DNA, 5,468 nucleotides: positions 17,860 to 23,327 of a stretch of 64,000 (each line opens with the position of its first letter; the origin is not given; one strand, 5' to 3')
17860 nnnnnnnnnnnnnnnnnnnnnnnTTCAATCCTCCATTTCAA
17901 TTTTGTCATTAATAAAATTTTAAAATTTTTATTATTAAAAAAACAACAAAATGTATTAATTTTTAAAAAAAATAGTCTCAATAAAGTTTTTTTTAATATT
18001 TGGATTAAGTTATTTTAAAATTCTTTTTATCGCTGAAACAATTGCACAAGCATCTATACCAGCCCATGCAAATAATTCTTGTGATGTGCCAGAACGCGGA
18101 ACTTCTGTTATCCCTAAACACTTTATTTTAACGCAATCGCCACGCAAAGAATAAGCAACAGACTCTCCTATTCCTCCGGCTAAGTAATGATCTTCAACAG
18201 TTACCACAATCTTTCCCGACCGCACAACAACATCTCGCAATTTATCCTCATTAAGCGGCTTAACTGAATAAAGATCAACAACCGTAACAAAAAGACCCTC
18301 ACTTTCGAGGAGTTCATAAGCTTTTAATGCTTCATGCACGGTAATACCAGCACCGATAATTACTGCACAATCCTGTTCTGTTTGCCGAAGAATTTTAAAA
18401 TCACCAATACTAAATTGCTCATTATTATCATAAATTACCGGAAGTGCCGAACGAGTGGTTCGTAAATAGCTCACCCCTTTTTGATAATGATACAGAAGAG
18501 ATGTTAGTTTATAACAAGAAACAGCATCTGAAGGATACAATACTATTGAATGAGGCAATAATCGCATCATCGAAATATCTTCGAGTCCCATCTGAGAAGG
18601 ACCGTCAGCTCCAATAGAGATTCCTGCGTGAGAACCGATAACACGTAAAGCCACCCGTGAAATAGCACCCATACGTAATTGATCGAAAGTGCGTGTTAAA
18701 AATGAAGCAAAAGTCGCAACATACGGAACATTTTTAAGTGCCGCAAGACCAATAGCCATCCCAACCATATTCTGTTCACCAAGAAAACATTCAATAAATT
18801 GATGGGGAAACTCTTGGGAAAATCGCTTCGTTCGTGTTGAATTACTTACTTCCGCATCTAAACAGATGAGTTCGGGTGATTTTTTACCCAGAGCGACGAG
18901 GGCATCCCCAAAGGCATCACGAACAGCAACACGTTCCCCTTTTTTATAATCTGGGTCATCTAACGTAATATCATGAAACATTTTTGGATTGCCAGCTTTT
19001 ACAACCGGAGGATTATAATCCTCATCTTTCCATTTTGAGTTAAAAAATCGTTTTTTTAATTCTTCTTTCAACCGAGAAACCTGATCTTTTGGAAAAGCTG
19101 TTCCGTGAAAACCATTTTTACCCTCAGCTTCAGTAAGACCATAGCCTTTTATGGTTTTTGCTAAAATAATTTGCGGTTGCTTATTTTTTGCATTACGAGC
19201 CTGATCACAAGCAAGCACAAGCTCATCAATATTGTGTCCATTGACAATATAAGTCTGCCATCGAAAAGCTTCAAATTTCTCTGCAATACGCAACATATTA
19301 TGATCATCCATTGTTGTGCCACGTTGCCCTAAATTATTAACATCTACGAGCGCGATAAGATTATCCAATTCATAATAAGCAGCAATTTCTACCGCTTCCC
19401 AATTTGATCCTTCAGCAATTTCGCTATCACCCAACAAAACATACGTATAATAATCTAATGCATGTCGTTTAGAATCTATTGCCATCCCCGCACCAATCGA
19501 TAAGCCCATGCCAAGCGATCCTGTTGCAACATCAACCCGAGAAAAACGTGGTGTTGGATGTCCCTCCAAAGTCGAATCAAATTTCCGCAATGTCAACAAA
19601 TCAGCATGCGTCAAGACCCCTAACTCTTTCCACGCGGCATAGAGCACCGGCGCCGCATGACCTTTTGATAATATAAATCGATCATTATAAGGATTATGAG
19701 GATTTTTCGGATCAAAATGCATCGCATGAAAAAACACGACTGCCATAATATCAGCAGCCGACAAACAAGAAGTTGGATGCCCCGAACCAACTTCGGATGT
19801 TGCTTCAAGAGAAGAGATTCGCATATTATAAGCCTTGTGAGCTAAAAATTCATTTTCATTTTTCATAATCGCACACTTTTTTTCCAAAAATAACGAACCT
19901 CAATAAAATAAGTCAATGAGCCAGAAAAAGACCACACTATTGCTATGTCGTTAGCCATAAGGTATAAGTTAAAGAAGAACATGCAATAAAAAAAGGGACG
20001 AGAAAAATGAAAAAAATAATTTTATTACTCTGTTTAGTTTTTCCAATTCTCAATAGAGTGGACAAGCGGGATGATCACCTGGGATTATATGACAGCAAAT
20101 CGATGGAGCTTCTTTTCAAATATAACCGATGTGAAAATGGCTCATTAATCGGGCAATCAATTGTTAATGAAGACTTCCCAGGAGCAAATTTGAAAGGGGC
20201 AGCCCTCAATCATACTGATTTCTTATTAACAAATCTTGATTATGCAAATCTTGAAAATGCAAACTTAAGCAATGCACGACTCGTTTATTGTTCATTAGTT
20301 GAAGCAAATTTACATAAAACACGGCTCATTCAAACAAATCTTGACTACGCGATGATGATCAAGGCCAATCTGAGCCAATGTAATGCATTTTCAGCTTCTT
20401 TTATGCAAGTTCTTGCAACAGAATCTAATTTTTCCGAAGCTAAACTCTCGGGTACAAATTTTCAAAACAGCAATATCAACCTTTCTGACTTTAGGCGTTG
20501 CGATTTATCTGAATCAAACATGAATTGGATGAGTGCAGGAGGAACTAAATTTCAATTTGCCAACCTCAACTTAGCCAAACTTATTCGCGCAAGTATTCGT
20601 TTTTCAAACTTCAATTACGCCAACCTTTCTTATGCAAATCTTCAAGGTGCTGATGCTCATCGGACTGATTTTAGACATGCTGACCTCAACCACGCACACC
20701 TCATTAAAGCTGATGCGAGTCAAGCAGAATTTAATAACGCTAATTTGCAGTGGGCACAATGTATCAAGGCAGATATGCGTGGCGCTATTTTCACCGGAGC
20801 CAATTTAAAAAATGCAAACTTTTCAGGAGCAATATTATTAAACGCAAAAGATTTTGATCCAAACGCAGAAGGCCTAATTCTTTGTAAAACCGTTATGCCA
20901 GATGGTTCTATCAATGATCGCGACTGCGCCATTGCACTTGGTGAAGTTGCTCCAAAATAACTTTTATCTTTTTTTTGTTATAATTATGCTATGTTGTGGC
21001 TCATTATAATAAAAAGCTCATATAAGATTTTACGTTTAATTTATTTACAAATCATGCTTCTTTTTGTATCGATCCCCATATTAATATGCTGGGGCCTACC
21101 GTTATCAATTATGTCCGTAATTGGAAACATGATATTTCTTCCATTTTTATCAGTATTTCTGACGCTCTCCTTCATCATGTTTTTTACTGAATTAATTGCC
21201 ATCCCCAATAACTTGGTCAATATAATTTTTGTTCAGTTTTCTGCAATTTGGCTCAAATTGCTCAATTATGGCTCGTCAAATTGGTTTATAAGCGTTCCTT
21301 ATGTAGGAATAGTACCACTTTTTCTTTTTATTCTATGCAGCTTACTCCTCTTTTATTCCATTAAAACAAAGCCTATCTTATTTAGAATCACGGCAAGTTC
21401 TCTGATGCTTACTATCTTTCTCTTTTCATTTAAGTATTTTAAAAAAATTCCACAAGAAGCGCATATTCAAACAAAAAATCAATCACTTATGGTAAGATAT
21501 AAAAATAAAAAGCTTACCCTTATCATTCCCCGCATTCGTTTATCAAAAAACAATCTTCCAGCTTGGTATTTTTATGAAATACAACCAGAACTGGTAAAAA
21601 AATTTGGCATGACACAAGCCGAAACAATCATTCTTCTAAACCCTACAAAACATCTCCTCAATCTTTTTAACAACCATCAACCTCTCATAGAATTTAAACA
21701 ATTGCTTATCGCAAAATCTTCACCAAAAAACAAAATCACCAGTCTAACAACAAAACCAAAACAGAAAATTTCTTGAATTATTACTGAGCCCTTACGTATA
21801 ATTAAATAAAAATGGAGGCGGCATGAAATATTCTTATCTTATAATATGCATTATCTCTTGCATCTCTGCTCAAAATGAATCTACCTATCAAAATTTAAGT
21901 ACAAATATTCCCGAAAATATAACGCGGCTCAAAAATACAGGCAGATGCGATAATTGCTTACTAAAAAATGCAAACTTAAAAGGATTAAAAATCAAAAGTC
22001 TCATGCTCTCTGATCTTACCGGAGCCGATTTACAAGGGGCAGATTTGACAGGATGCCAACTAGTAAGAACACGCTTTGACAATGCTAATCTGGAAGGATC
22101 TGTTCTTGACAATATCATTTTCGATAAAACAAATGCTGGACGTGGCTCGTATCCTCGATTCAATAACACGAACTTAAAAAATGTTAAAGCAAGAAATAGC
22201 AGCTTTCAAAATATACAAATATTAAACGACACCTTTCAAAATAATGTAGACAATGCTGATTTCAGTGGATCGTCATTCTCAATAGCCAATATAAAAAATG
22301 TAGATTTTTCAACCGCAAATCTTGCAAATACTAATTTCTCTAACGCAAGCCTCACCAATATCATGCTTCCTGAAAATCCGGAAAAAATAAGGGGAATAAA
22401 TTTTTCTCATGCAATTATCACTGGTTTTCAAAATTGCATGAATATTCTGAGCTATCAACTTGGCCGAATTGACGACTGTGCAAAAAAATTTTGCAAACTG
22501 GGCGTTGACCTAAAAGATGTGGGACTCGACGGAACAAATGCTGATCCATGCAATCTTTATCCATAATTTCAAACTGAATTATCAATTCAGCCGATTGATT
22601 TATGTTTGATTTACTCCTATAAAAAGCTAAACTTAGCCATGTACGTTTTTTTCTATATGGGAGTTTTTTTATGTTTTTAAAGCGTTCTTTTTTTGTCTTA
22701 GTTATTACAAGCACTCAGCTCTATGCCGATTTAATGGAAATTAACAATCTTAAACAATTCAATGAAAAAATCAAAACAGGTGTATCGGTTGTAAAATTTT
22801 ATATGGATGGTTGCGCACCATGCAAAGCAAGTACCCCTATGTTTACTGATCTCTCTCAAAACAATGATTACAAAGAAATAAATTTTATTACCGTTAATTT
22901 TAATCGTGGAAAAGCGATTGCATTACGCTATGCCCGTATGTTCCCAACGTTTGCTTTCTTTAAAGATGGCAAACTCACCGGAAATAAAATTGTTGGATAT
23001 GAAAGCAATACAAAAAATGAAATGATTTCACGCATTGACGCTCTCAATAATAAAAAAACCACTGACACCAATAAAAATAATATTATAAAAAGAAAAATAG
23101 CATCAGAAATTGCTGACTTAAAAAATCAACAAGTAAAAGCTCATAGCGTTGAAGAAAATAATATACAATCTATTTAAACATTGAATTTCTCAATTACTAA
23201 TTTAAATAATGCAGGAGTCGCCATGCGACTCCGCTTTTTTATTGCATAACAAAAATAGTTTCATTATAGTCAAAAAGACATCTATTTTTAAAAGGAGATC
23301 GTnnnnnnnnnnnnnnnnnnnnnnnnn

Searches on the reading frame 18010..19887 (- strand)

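Call 8: search_protein_families(library=pfam, proteins=[window:18010-19887:-], max_evalue=0.001)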
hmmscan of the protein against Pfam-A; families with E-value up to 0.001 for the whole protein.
window:18010-19887:- (625 aa): 6 families
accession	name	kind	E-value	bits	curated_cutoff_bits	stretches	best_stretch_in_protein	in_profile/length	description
PF00456.26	Transketolase_N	-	2.3e-49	168.7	22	1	21-277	8-275/334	Transketolase, thiamine diphosphate binding domain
PF02779.29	Transket_pyr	-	6.6e-40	137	27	1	320-483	3-173/174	Transketolase, pyrimidine binding domain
PF02780.25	Transketolase_C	-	3.7e-23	82.2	25.9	1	500-616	4-124/124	Transketolase, C-terminal domain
PF13292.11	DXP_synthase_N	-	1.7e-05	24.7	21.2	1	67-182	60-170/274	1-deoxy-D-xylulose-5-phosphate synthase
PF00676.26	E1_dh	-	0.00011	21.7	22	1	109-245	87-224/300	Dehydrogenase E1 component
PF22613.1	Transketolase_C_1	-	0.00029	21.4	27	1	501-569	6-78/113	Transketolase-like TK C-terminal domain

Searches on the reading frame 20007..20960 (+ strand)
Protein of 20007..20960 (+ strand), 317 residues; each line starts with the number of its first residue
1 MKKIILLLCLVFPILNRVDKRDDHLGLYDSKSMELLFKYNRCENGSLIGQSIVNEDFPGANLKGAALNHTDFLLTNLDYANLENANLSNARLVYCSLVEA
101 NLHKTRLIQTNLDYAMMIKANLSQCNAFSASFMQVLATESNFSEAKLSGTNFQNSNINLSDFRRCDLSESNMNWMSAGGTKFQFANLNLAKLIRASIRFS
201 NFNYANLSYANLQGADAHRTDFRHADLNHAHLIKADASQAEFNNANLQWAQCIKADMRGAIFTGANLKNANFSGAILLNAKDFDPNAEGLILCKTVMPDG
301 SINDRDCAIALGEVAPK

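Call 32: search_protein_families(library=pfam, proteins=[window:20007-20960:+], max_evalue=0.001)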
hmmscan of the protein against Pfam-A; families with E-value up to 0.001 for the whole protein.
window:20007-20960:+ (317 aa): 4 families
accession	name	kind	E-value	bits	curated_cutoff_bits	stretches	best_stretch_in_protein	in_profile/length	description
PF00805.28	Pentapeptide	-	1.2e-42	143.4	20.2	5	240-277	1-38/40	Pentapeptide repeats (8 copies)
PF13599.13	Pentapeptide_4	-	1.6e-23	83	38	3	220-277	16-73/78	Pentapeptide repeat region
PF13576.12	Pentapeptide_3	-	1.3e-16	60.9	27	0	139-171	3-37/48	Pentapeptide repeats (9 copies)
PF25296.1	Decapeptide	-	0.00048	20.4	45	0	235-280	15-60/74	Decapeptide repeat region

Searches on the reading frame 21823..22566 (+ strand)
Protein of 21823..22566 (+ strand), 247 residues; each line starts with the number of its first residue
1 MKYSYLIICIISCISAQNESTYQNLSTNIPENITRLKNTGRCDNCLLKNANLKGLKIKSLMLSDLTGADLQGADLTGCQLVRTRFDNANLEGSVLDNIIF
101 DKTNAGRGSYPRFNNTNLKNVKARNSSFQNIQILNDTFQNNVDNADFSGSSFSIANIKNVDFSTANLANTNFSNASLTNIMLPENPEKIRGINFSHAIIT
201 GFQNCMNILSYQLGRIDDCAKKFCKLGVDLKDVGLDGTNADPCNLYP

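Call 32: search_protein_families(library=pfam, proteins=[window:21823-22566:+], max_evalue=0.001)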
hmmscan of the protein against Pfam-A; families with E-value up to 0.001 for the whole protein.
window:21823-22566:+ (247 aa): 3 families
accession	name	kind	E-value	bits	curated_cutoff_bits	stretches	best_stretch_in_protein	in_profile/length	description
PF00805.28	Pentapeptide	-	1.2e-18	66.7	20.2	2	63-100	1-38/40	Pentapeptide repeats (8 copies)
PF13599.13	Pentapeptide_4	-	4.9e-14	52.6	38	2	144-200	10-64/78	Pentapeptide repeat region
PF13576.12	Pentapeptide_3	-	3.2e-08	34.1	27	0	67-101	3-39/48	Pentapeptide repeats (9 copies)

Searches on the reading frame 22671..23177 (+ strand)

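Call 32: search_protein_families(library=pfam, proteins=[window:22671-23177:+], max_evalue=0.001)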
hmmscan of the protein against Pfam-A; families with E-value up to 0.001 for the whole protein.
window:22671-23177:+ (168 aa): 1 family
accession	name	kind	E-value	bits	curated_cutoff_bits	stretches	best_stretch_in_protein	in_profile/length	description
PF00085.26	Thioredoxin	-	3.9e-13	49.7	23.5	1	26-122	6-101/103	Thioredoxin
